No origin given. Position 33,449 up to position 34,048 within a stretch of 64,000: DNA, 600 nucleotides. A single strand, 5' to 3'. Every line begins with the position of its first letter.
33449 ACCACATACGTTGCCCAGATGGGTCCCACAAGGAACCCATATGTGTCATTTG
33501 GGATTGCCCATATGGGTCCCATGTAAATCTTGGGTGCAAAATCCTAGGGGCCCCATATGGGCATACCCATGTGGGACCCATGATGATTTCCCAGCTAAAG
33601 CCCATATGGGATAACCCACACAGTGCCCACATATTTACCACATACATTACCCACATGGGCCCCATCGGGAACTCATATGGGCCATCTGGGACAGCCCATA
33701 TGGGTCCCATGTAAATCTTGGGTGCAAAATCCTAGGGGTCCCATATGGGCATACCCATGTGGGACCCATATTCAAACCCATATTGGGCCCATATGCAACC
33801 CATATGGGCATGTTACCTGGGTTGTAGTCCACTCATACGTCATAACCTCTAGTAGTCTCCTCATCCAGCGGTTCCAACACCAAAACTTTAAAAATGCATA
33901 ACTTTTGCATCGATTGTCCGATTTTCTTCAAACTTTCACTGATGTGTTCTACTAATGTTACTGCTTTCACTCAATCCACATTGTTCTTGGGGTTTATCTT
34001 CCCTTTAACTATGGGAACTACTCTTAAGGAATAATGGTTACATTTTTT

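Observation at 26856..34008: Foldback-like composite transposon built from a split MITE, two oppositely oriented satellite arrays and a unique 3.4-kb core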

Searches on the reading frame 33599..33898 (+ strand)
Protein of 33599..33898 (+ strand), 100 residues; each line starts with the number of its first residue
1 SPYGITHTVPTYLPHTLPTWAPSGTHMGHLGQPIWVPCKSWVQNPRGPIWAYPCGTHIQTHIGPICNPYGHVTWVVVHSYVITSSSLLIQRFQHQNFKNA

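Call 18: find_homologous_proteins(query=window:33599-33898:+, max_evalue=0.01)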
Query window:33599-33898:+: no candidate shares three 5-residue words with the query. No homologue found.
